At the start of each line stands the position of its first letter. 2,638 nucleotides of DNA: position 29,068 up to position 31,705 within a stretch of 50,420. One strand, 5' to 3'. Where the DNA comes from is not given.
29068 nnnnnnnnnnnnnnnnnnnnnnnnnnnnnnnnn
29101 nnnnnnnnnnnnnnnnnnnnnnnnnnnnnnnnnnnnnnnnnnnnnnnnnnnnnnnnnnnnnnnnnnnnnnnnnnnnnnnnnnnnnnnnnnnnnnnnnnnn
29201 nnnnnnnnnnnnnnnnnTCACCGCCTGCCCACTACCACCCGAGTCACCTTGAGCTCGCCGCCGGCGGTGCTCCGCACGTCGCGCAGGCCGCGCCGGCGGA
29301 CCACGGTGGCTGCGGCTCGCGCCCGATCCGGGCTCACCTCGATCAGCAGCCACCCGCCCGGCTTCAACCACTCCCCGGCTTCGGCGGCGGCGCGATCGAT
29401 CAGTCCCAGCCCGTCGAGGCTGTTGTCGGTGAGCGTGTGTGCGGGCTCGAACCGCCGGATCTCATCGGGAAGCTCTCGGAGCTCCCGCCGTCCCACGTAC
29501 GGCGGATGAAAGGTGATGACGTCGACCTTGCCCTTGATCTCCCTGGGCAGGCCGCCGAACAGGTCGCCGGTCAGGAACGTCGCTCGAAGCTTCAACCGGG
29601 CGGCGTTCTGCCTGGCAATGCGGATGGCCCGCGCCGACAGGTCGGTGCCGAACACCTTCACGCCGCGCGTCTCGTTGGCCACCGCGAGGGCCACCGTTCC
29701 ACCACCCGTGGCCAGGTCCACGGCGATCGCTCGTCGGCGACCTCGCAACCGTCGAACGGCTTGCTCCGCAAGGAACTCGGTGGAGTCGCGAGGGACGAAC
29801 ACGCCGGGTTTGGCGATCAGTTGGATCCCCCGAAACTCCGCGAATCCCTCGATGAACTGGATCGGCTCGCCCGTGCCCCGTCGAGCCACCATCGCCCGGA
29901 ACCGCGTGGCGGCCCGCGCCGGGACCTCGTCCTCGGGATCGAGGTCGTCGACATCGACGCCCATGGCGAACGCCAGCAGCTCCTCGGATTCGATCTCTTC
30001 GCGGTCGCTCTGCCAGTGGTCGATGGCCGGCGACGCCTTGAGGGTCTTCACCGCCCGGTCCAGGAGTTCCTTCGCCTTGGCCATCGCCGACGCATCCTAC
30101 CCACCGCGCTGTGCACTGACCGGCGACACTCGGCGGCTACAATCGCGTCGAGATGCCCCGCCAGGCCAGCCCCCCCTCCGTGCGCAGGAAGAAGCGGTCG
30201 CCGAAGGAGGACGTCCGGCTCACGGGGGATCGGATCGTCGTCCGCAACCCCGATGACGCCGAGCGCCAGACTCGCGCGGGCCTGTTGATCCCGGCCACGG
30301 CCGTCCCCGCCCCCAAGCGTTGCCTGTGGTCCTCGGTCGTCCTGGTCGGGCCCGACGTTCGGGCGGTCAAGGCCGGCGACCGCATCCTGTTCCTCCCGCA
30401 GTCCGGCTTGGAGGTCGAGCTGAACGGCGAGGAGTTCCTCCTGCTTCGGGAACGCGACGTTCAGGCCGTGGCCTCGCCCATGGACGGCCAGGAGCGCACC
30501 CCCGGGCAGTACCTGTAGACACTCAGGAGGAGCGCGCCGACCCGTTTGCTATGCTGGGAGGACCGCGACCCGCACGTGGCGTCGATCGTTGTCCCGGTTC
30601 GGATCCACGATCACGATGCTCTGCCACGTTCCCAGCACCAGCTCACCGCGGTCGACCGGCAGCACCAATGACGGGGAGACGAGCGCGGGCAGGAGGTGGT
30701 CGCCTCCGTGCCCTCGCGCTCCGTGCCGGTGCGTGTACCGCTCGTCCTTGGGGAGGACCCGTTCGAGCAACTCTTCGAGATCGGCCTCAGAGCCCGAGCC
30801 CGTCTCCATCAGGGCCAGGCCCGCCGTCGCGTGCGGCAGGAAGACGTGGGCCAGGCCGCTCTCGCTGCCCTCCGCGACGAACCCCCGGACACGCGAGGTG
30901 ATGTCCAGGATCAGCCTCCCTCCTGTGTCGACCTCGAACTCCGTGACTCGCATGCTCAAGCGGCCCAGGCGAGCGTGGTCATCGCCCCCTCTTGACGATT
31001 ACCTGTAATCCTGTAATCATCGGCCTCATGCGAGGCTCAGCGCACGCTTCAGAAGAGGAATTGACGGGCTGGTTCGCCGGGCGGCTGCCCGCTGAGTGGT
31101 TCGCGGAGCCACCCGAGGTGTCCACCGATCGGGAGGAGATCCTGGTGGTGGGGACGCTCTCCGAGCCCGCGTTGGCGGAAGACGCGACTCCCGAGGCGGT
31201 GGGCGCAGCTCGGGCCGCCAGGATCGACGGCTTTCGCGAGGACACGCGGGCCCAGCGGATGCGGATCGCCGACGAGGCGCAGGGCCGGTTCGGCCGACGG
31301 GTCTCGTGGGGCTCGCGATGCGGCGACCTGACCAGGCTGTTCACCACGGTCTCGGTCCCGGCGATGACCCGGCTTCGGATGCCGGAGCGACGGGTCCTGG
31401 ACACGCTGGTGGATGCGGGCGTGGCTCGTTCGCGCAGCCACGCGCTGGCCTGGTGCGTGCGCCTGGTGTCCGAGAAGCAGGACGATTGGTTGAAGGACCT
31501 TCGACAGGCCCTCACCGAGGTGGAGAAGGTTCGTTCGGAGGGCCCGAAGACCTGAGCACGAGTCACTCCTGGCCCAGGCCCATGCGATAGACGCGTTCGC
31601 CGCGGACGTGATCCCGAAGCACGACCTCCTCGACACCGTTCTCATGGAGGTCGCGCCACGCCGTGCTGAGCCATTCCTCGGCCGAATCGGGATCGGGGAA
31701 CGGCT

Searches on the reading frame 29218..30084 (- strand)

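Call 9: search_protein_families(library=pfam, proteins=[window:29218-30084:-], max_evalue=0.01)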
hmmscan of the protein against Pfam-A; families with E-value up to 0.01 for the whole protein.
window:29218-30084:- (288 aa): 10 families
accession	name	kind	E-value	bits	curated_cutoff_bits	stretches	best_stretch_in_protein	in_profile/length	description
PF13649.12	Methyltransf_25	-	2.2e-10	41.5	27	1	122-211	2-91/97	Methyltransferase domain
PF05175.20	MTS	-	1.4e-09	38.3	23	1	87-198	2-110/170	Methyltransferase small domain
PF13847.12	Methyltransf_31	-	3.4e-09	37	27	1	122-248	8-109/145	Methyltransferase domain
PF17827.6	PrmC_N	-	8.7e-09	36.3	23.4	1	6-80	1-71/71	PrmC N-terminal domain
PF08242.18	Methyltransf_12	-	3.2e-07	31.4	30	1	122-192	1-71/98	Methyltransferase domain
PF08241.18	Methyltransf_11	-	4.6e-06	27.6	21.2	1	123-190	2-64/95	Methyltransferase domain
PF13489.12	Methyltransf_23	-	0.00032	20.9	27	1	109-254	12-121/164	Methyltransferase domain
PF03602.21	Cons_hypoth95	-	0.00074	19.7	24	1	119-206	43-133/182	Conserved hypothetical protein 95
PF06325.19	PrmA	-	0.00078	19.5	22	1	119-190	163-230/296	Ribosomal protein L11 methyltransferase (PrmA)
PF01170.24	UPF0020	-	0.0017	18.6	22.3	1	137-199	72-134/197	RMKL-like, methyltransferase domain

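Call 10: search_protein_families(library=ncbifam, proteins=[window:29218-30084:-], max_evalue=0.01)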
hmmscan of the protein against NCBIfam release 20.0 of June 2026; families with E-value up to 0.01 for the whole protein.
window:29218-30084:- (288 aa): 23 families
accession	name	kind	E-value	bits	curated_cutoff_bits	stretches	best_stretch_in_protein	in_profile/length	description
TIGR03534.1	RF_mod_PrmC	equivalog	1.4e-54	185.2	199.1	1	34-272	3-241/253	peptide chain release factor N(5)-glutamine methyltransferase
TIGR03704.1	PrmC_rel_meth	equivalog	1.1e-51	175.7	248.8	1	56-285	24-249/251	putative protein N(5)-glutamine methyltransferase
TIGR00536.1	hemK_fam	subfamily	1.5e-42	145.6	115.5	1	29-263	23-257/286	HemK family protein methyltransferase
TIGR03533.1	L3_gln_methyl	equivalog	1.4e-26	93.5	229.7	1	30-254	30-255/284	50S ribosomal protein L3 N(5)-glutamine methyltransferase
NF011529.0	PRK14968.1-3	equivalog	3.8e-18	65.6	162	1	83-248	4-154/198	putative methyltransferase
NF002421.0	PRK01544.1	equivalog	1.8e-16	60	567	2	117-261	138-280/524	bifunctional peptide chain release factor N(5)-glutamine methyltransferase PrmC/tRNA (guanosine(46)-N7)-methyltransferase TrmB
NF011530.0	PRK14968.1-4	equivalog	3.8e-14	52.5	243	1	87-252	11-159/202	putative methyltransferase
TIGR00537.1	hemK_rel_arch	hypoth_equivalog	1.6e-12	47.5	87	1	98-250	4-141/179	HemK2/MTQ2 family protein methyltransferase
NF011527.0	PRK14968.1-1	equivalog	2.6e-10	40.3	242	1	94-251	13-152/192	putative methyltransferase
NF002910.0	PRK03522.2-3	equivalog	1.2e-08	34.5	558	1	85-175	200-293/383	23S rRNA (uracil(747)-C(5))-methyltransferase RlmC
NF001790.0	PRK00517.3-3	equivalog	1.9e-07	30.7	269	1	102-278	108-254/262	50S ribosomal protein L11 methyltransferase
NF007023.0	PRK09489.1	equivalog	1.1e-06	28.1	295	1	84-196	164-271/342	16S rRNA (guanine(1207)-N(2))-methyltransferase RsmC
NF001244.0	PRK00216.1-5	equivalog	2e-05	24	216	1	107-174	38-108/236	bifunctional demethylmenaquinone methyltransferase/2-methoxy-6-polyprenyl-1,4-benzoquinol methylase UbiE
TIGR01934.1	MenG_MenH_UbiE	subfamily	8e-05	22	158.35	1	108-174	30-96/223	ubiquinone/menaquinone biosynthesis methyltransferase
TIGR02469.1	CbiT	equivalog_domain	0.00013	22.2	78.3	1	110-168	12-70/124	precorrin-6Y C5,15-methyltransferase (decarboxylating) subunit CbiT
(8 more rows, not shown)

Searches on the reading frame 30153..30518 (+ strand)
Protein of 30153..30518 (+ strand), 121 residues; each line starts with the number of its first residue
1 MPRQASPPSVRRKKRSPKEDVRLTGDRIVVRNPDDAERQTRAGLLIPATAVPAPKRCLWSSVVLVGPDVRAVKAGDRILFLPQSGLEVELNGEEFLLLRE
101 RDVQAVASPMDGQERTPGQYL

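Call 9: search_protein_families(library=pfam, proteins=[window:30153-30518:+], max_evalue=0.01)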
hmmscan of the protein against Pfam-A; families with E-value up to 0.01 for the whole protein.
window:30153-30518:+ (121 aa): 1 family
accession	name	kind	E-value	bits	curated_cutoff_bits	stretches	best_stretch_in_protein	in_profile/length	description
PF00166.26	Cpn10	-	5.8e-14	52.3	21.1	1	22-106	3-92/93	Chaperonin 10 Kd subunit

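Call 10: search_protein_families(library=ncbifam, proteins=[window:30153-30518:+], max_evalue=0.01)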
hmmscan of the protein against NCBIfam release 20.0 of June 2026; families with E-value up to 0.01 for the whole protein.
window:30153-30518:+ (121 aa): 14 families
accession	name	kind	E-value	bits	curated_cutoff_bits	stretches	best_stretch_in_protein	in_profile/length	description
NF001530.0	PRK00364.1-6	equivalog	5e-13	48.8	136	1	20-107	10-102/104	co-chaperone GroES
NF001531.0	PRK00364.2-2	subfamily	1.6e-12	47.3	96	1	23-106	5-92/94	co-chaperone GroES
NF001527.0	PRK00364.1-2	subfamily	8.7e-12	45.1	120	1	21-106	3-93/96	co-chaperone GroES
NF001534.0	PRK00364.2-5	equivalog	1.5e-11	44.2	120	1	24-107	5-93/94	co-chaperone GroES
NF001529.0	PRK00364.1-5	subfamily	3.2e-11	43.2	133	1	24-106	6-93/95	co-chaperone GroES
NF001537.0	PRK00364.3-3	equivalog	4.8e-10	39.5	109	1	24-105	6-83/86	co-chaperone GroES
NF001533.0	PRK00364.2-4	subfamily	4.5e-08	33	99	1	23-107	8-97/98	co-chaperone GroES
NF011106.0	PRK14533.1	equivalog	3e-06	27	128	1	21-105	3-87/91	co-chaperonin GroES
NF001528.0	PRK00364.1-4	equivalog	1e-05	25.6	119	1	24-106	5-92/95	co-chaperone GroES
NF001539.0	PRK00364.3-5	equivalog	5.3e-05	23.3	122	1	22-105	4-87/91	co-chaperone GroES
NF001535.0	PRK00364.3-1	equivalog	0.00011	22.4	215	1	24-106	6-88/118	co-chaperone GroES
NF001532.0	PRK00364.2-3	equivalog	0.00011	22.2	130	1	71-106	57-92/94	co-chaperone GroES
NF001538.0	PRK00364.3-4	equivalog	0.00021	21.4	142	1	24-106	9-89/92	co-chaperone GroES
NF001526.0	PRK00364.1-1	subfamily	0.0018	18.5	130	1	24-106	6-94/96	co-chaperone GroES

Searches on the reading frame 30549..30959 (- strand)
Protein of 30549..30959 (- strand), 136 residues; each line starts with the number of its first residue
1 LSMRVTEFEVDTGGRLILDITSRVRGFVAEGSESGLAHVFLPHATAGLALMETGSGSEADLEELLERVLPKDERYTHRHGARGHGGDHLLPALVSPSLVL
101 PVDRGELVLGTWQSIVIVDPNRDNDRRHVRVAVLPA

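Call 9: search_protein_families(library=pfam, proteins=[window:30549-30959:-], max_evalue=0.01)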
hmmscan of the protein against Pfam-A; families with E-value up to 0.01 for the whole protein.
window:30549-30959:- (136 aa): 1 family
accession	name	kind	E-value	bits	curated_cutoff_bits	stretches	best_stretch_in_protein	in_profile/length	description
PF01894.22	UPF0047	-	1.1e-27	97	27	1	19-132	1-116/117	Uncharacterised protein family UPF0047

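Call 10: search_protein_families(library=ncbifam, proteins=[window:30549-30959:-], max_evalue=0.01)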
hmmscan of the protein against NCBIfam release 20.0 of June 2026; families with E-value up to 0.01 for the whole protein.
window:30549-30959:- (136 aa): 1 family
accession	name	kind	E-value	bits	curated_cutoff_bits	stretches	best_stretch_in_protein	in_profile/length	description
TIGR00149.1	TIGR00149_YjbQ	hypoth_equivalog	2.2e-23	82.5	67.75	1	15-133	11-129/132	secondary thiamine-phosphate synthase enzyme YjbQ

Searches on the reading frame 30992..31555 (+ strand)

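Call 9: search_protein_families(library=pfam, proteins=[window:30992-31555:+], max_evalue=0.01)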
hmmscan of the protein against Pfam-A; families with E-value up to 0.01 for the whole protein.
window:30992-31555:+ (187 aa): 0 families

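Call 10: search_protein_families(library=ncbifam, proteins=[window:30992-31555:+], max_evalue=0.01)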
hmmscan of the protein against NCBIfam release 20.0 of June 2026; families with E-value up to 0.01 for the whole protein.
window:30992-31555:+ (187 aa): 1 family
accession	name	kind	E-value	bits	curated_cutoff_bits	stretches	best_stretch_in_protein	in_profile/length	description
NF058631.1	sRNA_TF_AbmR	equivalog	5.8e-74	247.2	160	1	21-186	2-166/167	ATP-binding transcription factor AbmR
